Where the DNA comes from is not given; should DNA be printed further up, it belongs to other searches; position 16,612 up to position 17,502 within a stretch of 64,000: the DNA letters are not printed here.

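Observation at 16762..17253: Stand-alone LeuA-regulatory-domain-like protein embedded in the ilvBNC-leuA-leuB-cimA-X-pheA supraoperon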

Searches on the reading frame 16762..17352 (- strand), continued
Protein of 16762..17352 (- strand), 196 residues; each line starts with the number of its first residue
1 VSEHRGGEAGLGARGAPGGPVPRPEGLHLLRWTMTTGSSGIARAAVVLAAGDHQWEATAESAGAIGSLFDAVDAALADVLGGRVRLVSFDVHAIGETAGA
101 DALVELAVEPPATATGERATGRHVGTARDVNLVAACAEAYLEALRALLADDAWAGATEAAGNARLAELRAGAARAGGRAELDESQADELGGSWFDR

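Call 57: find_homologous_proteins(query=P0269, max_evalue=0.001)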
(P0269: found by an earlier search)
Query P0269 (181 aa): 125 proteins with E <= 0.001 among 865 candidates; the best 120 are listed.
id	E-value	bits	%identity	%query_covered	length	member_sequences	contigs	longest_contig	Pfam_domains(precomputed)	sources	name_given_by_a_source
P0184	5.7e-106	370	97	99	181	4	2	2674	PF08502.16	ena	-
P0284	1.9e-81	290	76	99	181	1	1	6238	PF08502.16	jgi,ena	jgi:2-isopropylmalate synthase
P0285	1.3e-76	274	73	99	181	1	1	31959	PF08502.16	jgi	jgi:2-isopropylmalate synthase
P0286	3.0e-74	267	73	99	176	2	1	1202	PF08502.16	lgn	-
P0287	9.9e-74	265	78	91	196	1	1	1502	PF08502.16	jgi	-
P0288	1.3e-73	264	78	88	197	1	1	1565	PF08502.16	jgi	jgi:hypothetical protein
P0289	8.2e-73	262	67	99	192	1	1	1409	PF08502.16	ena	-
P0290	3.5e-71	257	69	94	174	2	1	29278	PF08502.16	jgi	jgi:hypothetical protein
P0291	4.4e-71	256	74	92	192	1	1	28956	PF08502.16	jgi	jgi:LeuA allosteric (dimerisation) domain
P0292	1.4e-70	255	74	91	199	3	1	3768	PF08502.16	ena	-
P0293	5.1e-68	246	73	90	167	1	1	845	PF08502.16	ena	-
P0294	3.6e-66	240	68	90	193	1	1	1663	PF08502.16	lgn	-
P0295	3.3e-65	237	65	96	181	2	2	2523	PF08502.16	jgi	jgi:hypothetical protein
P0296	6.6e-63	230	61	99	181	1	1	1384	PF08502.16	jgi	jgi:2-isopropylmalate synthase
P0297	4.2e-57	211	58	99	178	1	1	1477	PF08502.16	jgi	jgi:hypothetical protein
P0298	2.5e-56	208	61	94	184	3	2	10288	PF08502.16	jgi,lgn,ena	-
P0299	8.0e-53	197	59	89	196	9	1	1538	PF08502.16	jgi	jgi:hypothetical protein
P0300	1.8e-51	192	58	90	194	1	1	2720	PF08502.16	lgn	-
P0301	3.0e-51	192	59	89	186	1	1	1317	PF08502.16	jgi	jgi:2-isopropylmalate synthase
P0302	9.5e-51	190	53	98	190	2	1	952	PF08502.16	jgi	jgi:hypothetical protein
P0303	1.0e-50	190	58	88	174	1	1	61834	PF08502.16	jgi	jgi:hypothetical protein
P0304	5.6e-49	184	58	85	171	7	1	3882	PF08502.16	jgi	-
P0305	1.7e-48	183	53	94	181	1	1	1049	PF08502.16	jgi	jgi:LeuA allosteric (dimerisation) domain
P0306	2.9e-48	182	54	92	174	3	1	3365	PF08502.16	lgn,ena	-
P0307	3.4e-48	182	55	90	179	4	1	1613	PF08502.16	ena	-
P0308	1.0e-47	180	62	66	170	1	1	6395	PF08502.16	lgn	-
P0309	1.3e-47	180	53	96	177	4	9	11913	PF08502.16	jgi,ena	jgi:hypothetical protein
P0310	1.3e-47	180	55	85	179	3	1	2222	PF08502.16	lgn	-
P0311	1.4e-47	180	61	81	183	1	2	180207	PF08502.16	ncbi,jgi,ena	jgi:LeuA allosteric (dimerisation) domain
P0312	4.5e-47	178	61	66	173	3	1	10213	PF08502.16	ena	-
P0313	1.7e-46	176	61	77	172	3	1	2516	PF08502.16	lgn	-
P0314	4.7e-46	175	61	78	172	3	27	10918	PF08502.16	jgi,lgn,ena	jgi:2-isopropylmalate synthase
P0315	5.1e-46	175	60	76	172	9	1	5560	PF08502.16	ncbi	-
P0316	8.2e-46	174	59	72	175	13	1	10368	PF08502.16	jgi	jgi:hypothetical protein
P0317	8.3e-46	174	59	71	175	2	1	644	PF08502.16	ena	-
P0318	8.8e-46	174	61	74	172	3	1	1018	PF08502.16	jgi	jgi:hypothetical protein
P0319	1.2e-45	174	60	73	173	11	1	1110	PF08502.16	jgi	jgi:2-isopropylmalate synthase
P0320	4.1e-45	172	55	92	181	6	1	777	PF08502.16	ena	-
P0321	3.7e-44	169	62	72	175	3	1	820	PF08502.16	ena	-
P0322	8.6e-44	167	58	78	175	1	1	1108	PF08502.16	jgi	jgi:hypothetical protein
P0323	1.3e-43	167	55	92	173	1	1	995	PF08502.16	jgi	jgi:LeuA allosteric (dimerisation) domain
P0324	3.0e-43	166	53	91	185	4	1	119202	PF08502.16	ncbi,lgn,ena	-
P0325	4.5e-43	165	54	93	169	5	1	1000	PF08502.16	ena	-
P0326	6.2e-43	165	53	91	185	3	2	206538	PF08502.16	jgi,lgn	jgi:hypothetical protein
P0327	1.1e-42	164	54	94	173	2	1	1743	PF08502.16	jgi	jgi:LeuA allosteric (dimerisation) domain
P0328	1.8e-42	163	53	94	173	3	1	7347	PF08502.16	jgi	jgi:hypothetical protein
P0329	2.0e-42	163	53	94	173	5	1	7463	PF08502.16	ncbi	ncbi:MAG: alpha-isopropylmalate synthase regulatory domain-containing protein [Candidatus Limnocylin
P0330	3.0e-42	162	54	92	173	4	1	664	PF08502.16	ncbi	-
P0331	4.3e-42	162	53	94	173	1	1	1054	PF08502.16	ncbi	-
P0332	4.8e-42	162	53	94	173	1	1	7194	PF08502.16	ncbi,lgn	-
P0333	5.7e-42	161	53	92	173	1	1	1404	PF08502.16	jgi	jgi:hypothetical protein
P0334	6.7e-42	161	53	92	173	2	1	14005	PF08502.16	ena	-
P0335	8.1e-42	161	53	94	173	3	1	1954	PF08502.16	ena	-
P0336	9.1e-42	161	52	91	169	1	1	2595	PF08502.16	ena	-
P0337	9.4e-42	161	53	92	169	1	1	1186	PF08502.16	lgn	-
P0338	1.1e-41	161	57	89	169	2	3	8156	PF08502.16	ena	-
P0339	1.2e-41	160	52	93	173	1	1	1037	PF08502.16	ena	-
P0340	1.3e-41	160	56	89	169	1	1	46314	PF08502.16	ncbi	ncbi:MAG: alpha-isopropylmalate synthase regulatory domain-containing protein [Chloroflexota bacteri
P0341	1.4e-41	160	51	94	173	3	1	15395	PF08502.16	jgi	jgi:hypothetical protein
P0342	1.6e-41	160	52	91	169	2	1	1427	PF08502.16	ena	-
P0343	1.9e-41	160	54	92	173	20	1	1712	PF08502.16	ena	-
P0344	1.9e-41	160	51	94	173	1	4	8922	PF08502.16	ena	-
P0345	2.0e-41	160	52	91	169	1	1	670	PF08502.16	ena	-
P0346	2.1e-41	160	55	89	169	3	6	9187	PF08502.16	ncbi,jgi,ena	-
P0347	2.2e-41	160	51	94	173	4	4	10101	PF08502.16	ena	-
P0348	2.2e-41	160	52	92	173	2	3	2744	PF08502.16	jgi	-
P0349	3.2e-41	159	55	89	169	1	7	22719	PF08502.16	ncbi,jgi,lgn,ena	ncbi:MAG: alpha-isopropylmalate synthase regulatory domain-containing protein [Candidatus Limnocylin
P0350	3.4e-41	159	53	92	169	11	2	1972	PF08502.16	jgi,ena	-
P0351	4.4e-41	159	52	91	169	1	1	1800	PF08502.16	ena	-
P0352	4.4e-41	159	53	91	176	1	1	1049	PF08502.16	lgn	-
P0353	4.9e-41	158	55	89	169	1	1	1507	PF08502.16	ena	-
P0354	5.0e-41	158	52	92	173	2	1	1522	PF08502.16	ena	-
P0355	5.1e-41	158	55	89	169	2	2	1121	PF08502.16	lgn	-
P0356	5.2e-41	158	55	89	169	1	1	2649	PF08502.16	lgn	-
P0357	6.3e-41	158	55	89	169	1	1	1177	PF08502.16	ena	-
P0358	7.9e-41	158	53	92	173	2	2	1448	PF08502.16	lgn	-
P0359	8.8e-41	158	52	94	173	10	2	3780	PF08502.16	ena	-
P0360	9.5e-41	158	52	92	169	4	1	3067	PF08502.16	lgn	-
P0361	1.1e-40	157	49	94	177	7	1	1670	PF08502.16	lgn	-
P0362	1.2e-40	157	53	92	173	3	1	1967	PF08502.16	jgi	jgi:hypothetical protein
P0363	1.3e-40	157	53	93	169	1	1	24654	PF08502.16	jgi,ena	-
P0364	1.5e-40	157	54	89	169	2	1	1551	PF08502.16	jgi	-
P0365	1.5e-40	157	52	94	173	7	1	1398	PF08502.16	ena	-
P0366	1.8e-40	157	56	89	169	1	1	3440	PF08502.16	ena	-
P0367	2.2e-40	156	49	97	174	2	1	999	PF08502.16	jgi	jgi:hypothetical protein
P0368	2.5e-40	156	52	94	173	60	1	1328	PF08502.16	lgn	-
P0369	2.5e-40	156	51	94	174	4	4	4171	PF08502.16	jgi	jgi:hypothetical protein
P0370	3.3e-40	156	51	95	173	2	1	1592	PF08502.16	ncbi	ncbi:MAG: alpha-isopropylmalate synthase regulatory domain-containing protein [Candidatus Limnocylin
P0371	3.6e-40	156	49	94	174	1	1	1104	PF08502.16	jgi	jgi:LeuA allosteric (dimerisation) domain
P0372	4.0e-40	156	51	92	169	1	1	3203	PF08502.16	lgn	-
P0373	4.9e-40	155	49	94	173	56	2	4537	PF08502.16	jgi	jgi:hypothetical protein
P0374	5.4e-40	155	52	89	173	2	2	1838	PF08502.16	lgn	-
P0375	5.8e-40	155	51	92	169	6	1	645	PF08502.16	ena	-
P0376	7.2e-40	155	50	94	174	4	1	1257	PF08502.16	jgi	jgi:hypothetical protein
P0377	1.4e-39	154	50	96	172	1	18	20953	PF08502.16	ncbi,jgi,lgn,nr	ncbi:MAG: hypothetical protein IT341_02275 [Chloroflexi bacterium]|nr:hypothetical protein [Chlorofl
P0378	1.6e-39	154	53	92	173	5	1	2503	PF08502.16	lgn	-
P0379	1.6e-39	154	52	94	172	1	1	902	PF08502.16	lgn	-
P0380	1.7e-39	153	50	94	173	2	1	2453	PF08502.16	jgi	jgi:hypothetical protein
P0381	1.7e-39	153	51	88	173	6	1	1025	PF08502.16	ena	-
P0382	2.3e-39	153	50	91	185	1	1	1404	PF08502.16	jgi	jgi:hypothetical protein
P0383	2.8e-39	153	60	69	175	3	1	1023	PF08502.16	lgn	-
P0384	2.9e-39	153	52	91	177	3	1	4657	PF08502.16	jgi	jgi:hypothetical protein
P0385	3.2e-39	153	53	89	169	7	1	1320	PF08502.16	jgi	-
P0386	3.9e-39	152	49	97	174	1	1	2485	PF08502.16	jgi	jgi:hypothetical protein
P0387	3.9e-39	152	59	73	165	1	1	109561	PF08502.16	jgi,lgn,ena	-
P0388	4.4e-39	152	48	99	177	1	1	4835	PF08502.16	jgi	jgi:LeuA allosteric (dimerisation) domain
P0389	5.6e-39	152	50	90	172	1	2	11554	PF08502.16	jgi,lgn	-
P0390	6.0e-39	152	58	75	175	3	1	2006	PF08502.16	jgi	jgi:hypothetical protein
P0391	6.4e-39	152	53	89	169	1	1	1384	PF08502.16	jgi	jgi:hypothetical protein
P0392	2.1e-38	150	50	89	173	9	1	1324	PF08502.16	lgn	-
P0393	2.3e-38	150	51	92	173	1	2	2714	PF08502.16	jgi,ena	-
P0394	3.7e-38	149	50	89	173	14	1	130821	PF08502.16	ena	-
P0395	9.0e-38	148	52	89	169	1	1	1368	PF08502.16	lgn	-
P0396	1.0e-37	148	51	91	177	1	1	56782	PF08502.16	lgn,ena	-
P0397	1.2e-37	147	54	90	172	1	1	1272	PF08502.16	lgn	-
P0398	2.1e-37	147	59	75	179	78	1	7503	PF08502.16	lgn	-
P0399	8.7e-37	145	57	73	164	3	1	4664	PF08502.16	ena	-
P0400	2.8e-36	143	49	88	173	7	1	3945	PF08502.16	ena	-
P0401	2.8e-36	143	48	93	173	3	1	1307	PF08502.16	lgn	-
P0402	6.8e-36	142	57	75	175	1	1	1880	PF08502.16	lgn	-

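Call 59: find_encoding_contigs(protein=P0326, flank=8000, max_places=1)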
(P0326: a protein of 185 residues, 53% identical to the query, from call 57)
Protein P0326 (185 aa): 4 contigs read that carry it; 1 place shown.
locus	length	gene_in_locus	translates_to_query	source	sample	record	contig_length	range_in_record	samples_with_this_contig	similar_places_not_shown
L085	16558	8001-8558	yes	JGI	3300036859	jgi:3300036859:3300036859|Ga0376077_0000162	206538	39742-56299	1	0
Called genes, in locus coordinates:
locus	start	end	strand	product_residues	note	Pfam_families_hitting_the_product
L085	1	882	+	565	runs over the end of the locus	PF02776:TPP_enzyme_N, PF00205:TPP_enzyme_M, PF02775:TPP_enzyme_C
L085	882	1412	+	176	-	PF01842:ACT, PF22629:ACT_AHAS_ss, PF13710:ACT_5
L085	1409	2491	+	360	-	PF02826:2-Hacid_dh_C (weak), PF03446:NAD_binding_2, PF03807:F420_oxidored, PF07991:KARI_N, PF01450:KARI_C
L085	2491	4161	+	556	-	PF00682:HMGL-like, PF22617:HCS_D2, PF08502:LeuA_dimer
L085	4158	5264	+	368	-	PF00180:Iso_dh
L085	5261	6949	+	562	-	PF00682:HMGL-like, PF22617:HCS_D2, PF08502:LeuA_dimer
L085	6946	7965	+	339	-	PF01063:Aminotran_4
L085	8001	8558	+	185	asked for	PF08502:LeuA_dimer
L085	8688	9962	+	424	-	PF00696:AA_kinase, PF01842:ACT, PF13840:ACT_7 (weak), PF22468:ACT_9, PF01842:ACT (weak), PF13840:ACT_7, PF22468:ACT_9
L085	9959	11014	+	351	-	PF01118:Semialdhyde_dh, PF02774:Semialdhyde_dhC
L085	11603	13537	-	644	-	PF07693:KAP_NTPase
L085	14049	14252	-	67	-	-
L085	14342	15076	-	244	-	-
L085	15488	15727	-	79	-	PF09954:DUF2188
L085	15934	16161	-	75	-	-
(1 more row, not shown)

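Call 60: find_encoding_contigs(protein=P0311, flank=8000, max_places=1)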
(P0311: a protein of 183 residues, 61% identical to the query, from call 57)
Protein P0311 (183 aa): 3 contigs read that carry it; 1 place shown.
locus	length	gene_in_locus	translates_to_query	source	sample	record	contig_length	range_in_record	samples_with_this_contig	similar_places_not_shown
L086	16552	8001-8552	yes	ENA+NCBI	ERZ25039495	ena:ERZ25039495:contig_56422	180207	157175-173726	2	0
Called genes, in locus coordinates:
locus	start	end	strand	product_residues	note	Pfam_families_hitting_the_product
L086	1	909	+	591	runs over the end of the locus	PF02776:TPP_enzyme_N, PF00205:TPP_enzyme_M, PF02775:TPP_enzyme_C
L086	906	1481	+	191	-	PF01842:ACT, PF13291:ACT_4 (weak), PF22629:ACT_AHAS_ss, PF13710:ACT_5, PF10369:ALS_ss_C (weak)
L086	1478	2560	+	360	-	PF02826:2-Hacid_dh_C (weak), PF03446:NAD_binding_2 (weak), PF03807:F420_oxidored, PF07991:KARI_N, PF01450:KARI_C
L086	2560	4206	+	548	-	PF00682:HMGL-like, PF22617:HCS_D2, PF08502:LeuA_dimer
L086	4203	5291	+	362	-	PF00180:Iso_dh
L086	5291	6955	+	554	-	PF00682:HMGL-like, PF22617:HCS_D2 (weak), PF08502:LeuA_dimer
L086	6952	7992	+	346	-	PF01063:Aminotran_4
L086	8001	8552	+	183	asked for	PF08502:LeuA_dimer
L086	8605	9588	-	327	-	PF00296:Bac_luciferase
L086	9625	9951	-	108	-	PF12973:Cupin_7 (weak)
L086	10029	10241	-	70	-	PF11010:DUF2848 (weak)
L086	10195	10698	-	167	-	PF11010:DUF2848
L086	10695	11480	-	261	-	PF00795:CN_hydrolase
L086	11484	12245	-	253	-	PF20256:MoCoBD_2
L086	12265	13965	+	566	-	-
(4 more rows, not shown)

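Call 80: find_encoding_contigs(protein=P0285, flank=6000, max_places=1)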
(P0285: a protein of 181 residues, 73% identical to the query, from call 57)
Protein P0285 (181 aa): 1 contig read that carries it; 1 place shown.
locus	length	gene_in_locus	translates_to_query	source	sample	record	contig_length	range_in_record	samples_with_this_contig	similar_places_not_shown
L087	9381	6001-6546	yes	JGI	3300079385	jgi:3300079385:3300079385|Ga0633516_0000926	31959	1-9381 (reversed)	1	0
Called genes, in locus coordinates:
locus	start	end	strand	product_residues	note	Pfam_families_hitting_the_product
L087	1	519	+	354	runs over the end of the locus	PF03446:NAD_binding_2 (weak), PF03807:F420_oxidored, PF07991:KARI_N, PF01450:KARI_C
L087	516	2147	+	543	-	PF00682:HMGL-like, PF22617:HCS_D2, PF08502:LeuA_dimer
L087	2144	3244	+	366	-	PF00180:Iso_dh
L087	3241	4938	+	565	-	PF00682:HMGL-like, PF22617:HCS_D2 (weak), PF08502:LeuA_dimer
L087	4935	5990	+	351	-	PF01063:Aminotran_4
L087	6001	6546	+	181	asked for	PF08502:LeuA_dimer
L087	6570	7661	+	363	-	PF00291:PALP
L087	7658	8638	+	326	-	PF00288:GHMP_kinases_N, PF08544:GHMP_kinases_C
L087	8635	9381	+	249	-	?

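Call 81: find_encoding_contigs(protein=P0387, flank=6000, max_places=1)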
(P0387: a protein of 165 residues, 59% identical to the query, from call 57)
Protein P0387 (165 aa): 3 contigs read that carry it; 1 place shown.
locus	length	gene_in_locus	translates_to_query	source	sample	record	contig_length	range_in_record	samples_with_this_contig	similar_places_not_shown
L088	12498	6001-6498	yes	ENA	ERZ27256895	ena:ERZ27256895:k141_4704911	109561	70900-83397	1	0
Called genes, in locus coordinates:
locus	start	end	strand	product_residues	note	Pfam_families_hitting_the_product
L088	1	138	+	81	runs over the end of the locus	-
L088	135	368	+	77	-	-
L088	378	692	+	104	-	-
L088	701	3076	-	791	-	-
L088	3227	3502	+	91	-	-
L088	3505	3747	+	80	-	-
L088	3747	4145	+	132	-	-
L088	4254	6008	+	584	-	PF02776:TPP_enzyme_N, PF00205:TPP_enzyme_M, PF02775:TPP_enzyme_C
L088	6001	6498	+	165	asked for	PF08502:LeuA_dimer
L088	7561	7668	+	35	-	-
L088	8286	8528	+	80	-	-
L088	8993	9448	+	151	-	PF00961:LAGLIDADG_1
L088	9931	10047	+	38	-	-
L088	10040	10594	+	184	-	-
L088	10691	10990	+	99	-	-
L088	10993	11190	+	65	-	-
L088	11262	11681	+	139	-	-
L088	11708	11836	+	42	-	-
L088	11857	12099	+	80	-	-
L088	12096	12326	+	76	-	-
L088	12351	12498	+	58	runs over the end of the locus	-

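Call 82: find_encoding_contigs(protein=P0340, flank=6000, max_places=1)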
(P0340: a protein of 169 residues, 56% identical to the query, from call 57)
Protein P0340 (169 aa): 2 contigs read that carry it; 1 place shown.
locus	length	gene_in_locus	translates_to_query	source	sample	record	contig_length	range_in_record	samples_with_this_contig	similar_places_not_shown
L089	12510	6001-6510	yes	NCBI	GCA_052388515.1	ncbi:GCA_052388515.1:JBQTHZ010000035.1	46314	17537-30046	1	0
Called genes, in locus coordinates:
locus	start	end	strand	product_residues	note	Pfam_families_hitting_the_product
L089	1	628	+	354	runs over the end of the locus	PF02826:2-Hacid_dh_C (weak), PF03446:NAD_binding_2 (faint), PF03807:F420_oxidored, PF07991:KARI_N, PF01450:KARI_C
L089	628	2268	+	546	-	PF00682:HMGL-like, PF22617:HCS_D2, PF08502:LeuA_dimer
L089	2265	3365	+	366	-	PF00180:Iso_dh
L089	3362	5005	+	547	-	PF00682:HMGL-like, PF22617:HCS_D2 (weak), PF08502:LeuA_dimer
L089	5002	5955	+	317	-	PF01063:Aminotran_4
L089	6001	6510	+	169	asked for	PF08502:LeuA_dimer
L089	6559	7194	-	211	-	PF03167:UDG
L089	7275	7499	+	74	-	-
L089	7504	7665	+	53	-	-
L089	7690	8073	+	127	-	PF02126:PTE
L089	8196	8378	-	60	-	-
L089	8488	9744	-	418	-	PF17802:SpaA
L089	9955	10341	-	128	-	PF13473:Cupredoxin_1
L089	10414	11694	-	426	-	-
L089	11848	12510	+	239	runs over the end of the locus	PF00072:Response_reg, PF21695:GlnR_1st (weak), PF00486:Trans_reg_C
